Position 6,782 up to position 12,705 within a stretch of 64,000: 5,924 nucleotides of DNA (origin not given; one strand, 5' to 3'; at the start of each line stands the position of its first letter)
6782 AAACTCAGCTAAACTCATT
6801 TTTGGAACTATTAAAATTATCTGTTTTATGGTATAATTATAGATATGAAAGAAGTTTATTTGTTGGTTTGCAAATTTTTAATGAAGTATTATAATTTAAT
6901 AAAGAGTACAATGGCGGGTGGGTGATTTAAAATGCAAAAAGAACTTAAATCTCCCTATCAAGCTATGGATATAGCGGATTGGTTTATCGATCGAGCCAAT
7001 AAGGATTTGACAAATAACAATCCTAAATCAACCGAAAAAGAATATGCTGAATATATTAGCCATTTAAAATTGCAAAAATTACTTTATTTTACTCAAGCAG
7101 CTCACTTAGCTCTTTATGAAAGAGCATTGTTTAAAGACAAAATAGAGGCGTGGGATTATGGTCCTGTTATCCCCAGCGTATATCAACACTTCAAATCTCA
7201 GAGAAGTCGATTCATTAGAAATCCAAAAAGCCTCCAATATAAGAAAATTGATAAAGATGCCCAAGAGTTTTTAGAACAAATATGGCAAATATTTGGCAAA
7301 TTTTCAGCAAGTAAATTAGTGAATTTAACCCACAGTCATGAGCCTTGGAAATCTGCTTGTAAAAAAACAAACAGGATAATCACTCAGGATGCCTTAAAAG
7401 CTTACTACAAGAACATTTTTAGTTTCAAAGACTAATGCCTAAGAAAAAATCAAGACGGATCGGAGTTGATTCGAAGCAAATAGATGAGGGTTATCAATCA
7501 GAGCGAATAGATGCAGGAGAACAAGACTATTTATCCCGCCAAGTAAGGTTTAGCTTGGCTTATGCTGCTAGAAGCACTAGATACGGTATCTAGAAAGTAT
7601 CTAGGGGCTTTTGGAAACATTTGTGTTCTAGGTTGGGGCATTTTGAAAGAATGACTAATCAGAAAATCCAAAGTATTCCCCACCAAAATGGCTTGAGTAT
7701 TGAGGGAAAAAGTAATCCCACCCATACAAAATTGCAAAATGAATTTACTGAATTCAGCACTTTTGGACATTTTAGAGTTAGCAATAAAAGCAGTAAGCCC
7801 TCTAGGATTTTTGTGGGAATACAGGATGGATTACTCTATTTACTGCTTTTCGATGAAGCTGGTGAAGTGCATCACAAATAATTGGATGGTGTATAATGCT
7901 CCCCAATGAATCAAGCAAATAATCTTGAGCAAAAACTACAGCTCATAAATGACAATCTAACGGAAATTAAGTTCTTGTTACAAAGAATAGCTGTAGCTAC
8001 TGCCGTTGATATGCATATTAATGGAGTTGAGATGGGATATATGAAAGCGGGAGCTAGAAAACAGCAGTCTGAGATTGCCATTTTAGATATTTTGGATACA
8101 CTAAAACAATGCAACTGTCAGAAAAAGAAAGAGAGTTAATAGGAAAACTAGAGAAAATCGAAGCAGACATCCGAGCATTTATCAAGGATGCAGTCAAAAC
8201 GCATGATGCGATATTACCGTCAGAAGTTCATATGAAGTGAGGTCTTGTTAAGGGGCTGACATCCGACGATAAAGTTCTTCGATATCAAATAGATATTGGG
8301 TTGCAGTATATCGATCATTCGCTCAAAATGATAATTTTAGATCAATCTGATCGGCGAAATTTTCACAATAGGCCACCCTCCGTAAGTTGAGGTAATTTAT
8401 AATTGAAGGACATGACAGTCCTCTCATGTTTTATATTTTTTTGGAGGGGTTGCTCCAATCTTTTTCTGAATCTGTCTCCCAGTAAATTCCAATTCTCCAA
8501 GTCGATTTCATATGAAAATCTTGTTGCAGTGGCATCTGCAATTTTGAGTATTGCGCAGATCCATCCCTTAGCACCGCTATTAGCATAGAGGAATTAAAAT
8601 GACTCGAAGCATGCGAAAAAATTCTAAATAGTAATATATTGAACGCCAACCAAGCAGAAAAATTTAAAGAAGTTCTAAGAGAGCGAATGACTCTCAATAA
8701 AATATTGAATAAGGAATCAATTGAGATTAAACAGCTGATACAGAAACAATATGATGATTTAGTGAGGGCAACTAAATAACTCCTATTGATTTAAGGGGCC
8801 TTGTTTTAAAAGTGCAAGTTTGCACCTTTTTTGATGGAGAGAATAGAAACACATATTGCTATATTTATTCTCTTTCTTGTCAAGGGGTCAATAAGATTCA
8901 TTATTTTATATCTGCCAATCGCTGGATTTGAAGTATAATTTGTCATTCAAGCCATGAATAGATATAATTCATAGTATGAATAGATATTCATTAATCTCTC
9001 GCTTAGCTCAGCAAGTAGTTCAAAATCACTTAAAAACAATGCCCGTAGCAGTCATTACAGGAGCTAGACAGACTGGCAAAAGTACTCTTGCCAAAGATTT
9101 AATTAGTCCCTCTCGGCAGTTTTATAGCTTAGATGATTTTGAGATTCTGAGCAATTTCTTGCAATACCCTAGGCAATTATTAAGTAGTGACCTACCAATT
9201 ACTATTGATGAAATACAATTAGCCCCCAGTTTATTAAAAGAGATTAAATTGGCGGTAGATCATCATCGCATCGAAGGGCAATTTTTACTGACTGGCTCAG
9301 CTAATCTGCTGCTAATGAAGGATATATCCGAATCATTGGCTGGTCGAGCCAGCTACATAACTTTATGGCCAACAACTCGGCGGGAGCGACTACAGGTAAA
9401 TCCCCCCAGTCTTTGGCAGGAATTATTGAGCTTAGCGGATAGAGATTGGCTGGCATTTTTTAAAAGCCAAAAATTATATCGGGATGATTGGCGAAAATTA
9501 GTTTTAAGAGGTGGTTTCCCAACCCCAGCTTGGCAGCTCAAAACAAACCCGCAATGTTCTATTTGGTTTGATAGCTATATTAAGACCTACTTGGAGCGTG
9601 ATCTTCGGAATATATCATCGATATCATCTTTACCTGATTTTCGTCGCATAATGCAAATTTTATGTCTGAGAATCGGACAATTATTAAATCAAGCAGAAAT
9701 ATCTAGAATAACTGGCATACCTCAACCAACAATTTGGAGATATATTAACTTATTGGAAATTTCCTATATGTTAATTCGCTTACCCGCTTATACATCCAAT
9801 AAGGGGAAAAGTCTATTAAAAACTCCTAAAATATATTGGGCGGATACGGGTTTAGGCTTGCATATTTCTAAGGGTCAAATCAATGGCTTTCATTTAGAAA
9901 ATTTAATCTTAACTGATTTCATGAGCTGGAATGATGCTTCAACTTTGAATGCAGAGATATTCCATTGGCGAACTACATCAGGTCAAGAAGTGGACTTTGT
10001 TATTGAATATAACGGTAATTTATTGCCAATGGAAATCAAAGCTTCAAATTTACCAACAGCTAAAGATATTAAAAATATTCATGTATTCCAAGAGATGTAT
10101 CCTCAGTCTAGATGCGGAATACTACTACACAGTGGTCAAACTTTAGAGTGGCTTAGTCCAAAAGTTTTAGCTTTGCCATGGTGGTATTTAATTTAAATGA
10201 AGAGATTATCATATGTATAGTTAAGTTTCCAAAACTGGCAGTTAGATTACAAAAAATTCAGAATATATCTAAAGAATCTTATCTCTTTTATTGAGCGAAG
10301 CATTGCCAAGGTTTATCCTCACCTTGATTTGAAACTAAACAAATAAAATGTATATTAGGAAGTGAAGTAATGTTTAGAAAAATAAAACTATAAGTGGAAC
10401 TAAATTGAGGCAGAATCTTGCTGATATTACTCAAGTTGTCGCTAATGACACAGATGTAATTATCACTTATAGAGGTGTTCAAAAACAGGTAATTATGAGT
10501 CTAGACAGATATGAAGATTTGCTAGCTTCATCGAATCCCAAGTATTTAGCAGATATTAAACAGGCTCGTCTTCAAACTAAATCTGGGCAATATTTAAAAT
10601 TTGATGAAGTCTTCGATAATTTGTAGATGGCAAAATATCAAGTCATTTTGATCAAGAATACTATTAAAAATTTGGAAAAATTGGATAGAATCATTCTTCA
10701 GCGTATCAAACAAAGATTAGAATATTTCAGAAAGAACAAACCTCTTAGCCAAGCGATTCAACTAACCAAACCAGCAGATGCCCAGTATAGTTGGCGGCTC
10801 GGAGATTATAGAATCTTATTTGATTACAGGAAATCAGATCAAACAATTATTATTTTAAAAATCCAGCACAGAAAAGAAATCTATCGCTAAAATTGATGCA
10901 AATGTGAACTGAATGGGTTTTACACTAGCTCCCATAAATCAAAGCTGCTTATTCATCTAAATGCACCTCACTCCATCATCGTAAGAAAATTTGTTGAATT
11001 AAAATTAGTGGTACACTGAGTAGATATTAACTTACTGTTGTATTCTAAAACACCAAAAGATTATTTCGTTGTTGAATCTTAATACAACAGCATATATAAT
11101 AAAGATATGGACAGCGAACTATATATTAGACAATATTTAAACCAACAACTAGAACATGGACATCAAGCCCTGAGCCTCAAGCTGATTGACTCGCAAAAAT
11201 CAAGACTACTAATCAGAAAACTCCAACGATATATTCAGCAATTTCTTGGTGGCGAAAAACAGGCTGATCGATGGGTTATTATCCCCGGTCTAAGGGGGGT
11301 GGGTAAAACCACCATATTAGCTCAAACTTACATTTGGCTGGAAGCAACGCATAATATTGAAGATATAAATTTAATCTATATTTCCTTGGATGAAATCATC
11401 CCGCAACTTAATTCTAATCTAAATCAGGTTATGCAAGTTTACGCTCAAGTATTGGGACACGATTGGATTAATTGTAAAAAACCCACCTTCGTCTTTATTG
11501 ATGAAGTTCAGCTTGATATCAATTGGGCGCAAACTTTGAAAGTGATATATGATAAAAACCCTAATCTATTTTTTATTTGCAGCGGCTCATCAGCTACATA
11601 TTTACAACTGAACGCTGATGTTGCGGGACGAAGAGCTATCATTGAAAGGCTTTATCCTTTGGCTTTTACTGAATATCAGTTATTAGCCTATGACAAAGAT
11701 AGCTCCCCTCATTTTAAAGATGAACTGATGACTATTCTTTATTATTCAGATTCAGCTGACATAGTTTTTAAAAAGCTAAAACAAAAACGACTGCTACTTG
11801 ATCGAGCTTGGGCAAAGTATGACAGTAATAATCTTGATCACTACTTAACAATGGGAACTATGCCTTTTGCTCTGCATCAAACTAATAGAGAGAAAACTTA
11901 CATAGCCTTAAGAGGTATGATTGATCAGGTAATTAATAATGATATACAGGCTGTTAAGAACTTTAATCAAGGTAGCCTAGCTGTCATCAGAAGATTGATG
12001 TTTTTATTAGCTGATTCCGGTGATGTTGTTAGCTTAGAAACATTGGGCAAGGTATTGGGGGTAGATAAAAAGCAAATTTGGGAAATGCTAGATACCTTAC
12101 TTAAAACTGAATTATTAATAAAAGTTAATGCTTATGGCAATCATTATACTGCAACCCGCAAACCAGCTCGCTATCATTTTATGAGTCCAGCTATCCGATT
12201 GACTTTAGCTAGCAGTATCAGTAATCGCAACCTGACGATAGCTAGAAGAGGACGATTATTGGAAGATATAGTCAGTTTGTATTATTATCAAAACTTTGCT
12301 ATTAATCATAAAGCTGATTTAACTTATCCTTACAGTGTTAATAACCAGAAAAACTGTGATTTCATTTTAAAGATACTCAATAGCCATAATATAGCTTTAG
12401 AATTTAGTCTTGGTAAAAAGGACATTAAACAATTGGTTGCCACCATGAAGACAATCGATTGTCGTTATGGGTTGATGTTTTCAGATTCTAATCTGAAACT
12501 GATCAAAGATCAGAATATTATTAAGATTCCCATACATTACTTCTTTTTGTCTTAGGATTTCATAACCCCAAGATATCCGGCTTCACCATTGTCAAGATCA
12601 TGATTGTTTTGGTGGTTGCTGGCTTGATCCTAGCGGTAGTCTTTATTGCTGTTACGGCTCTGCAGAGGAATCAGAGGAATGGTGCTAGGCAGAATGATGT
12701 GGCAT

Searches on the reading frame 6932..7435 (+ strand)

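Call 10: search_protein_families(library=pfam, proteins=[window:6932-7435:+], max_evalue=0.01)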
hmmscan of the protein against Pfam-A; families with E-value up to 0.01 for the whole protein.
window:6932-7435:+ (167 aa): 2 families
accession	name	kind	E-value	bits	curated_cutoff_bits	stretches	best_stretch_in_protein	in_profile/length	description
PF13274.11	SocA_Panacea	-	2.4e-23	83.6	25.7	1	47-140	1-113/113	Antitoxin SocA-like, Panacea domain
PF12411.13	Choline_sulf_C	-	0.0065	16.7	27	0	64-79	15-30/53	Choline sulfatase enzyme C terminal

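Call 56: search_protein_families(library=padloc, proteins=[window:6932-7435:+], max_evalue=0.001)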
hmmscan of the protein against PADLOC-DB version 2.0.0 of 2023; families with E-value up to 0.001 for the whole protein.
window:6932-7435:+ (167 aa): 0 families

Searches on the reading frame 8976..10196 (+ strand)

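Call 10: search_protein_families(library=pfam, proteins=[window:8976-10196:+], max_evalue=0.01)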
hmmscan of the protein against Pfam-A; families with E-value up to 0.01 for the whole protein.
window:8976-10196:+ (406 aa): 3 families
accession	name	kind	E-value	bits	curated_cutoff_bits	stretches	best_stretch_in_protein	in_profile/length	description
PF13635.12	DUF4143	-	1.2e-33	116.6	28.1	1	207-357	1-160/160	Domain of unknown function (DUF4143)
PF13173.12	AAA_14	-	6.8e-23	81.5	27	1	23-138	3-128/129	AAA domain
PF13412.12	HTH_24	-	0.0022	18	21.9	1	237-261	18-42/48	Winged helix-turn-helix DNA-binding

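Call 56: search_protein_families(library=padloc, proteins=[window:8976-10196:+], max_evalue=0.001)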
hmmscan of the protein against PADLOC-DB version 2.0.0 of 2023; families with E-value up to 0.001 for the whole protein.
window:8976-10196:+ (406 aa): 7 families
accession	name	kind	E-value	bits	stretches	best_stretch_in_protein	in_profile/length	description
PDLC04790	PDC-S01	-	1e-100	335.4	1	5-405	10-417/422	-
PDLC04789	PDC-S01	-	3.1e-53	179.1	1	7-382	2-363/375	-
PDLC04787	PDC-S01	-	2.4e-30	103.7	1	6-350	10-351/412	-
PDLC04791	PDC-S01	-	3.4e-25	86.6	2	166-389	152-381/395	-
PDLC04788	PDC-S01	-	1e-13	49.1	1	26-377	23-400/448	-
PDLC04786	PDC-S01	-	2.3e-13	47.7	1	72-368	88-398/439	-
PDLC04792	PDC-S01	-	3.2e-09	33.9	1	323-378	350-406/452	-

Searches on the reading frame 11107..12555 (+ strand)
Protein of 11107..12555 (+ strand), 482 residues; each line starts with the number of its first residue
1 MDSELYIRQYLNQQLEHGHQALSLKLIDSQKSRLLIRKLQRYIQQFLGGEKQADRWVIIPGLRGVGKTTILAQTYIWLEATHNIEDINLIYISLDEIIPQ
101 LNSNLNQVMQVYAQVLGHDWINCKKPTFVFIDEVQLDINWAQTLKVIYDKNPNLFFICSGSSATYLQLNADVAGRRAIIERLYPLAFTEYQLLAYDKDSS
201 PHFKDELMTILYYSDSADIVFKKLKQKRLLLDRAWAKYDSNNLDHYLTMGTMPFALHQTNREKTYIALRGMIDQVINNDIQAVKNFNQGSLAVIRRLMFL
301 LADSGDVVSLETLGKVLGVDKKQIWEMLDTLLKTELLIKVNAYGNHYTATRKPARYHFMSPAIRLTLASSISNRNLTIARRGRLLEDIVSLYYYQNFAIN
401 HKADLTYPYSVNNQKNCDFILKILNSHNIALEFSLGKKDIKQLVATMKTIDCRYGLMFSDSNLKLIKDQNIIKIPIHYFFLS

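Call 10: search_protein_families(library=pfam, proteins=[window:11107-12555:+], max_evalue=0.01)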
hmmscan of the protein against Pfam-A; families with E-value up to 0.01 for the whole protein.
window:11107-12555:+ (482 aa): 4 families
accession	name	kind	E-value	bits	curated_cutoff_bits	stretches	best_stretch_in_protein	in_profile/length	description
PF13173.12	AAA_14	-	1.4e-22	80.5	27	1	55-190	3-128/129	AAA domain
PF13635.12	DUF4143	-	1.9e-06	28.2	28.1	1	294-433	16-157/160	Domain of unknown function (DUF4143)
PF25199.1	nSTAND_NTPase5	-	0.0023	18.2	34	1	47-156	34-128/145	Novel STAND NTPase 5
PF20720.3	nSTAND3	-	0.0071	16.5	27.2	0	54-108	17-68/155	Novel STAND NTPase 3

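Call 56: search_protein_families(library=padloc, proteins=[window:11107-12555:+], max_evalue=0.001)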
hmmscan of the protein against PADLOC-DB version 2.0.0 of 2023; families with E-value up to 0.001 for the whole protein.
window:11107-12555:+ (482 aa): 6 families
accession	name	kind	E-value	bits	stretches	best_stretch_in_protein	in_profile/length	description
PDLC04789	PDC-S01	-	1.9e-29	100.9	1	40-442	3-347/375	-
PDLC04787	PDC-S01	-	8.3e-28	95.4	1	47-426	20-349/412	-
PDLC04790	PDC-S01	-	1.3e-17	61.7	2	234-478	165-416/422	-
PDLC04791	PDC-S01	-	1.4e-16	58.2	2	242-441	157-357/395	-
PDLC04786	PDC-S01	-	4.6e-15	53.3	1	51-277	17-221/439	-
PDLC04788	PDC-S01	-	1.9e-14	51.5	1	39-464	6-412/448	-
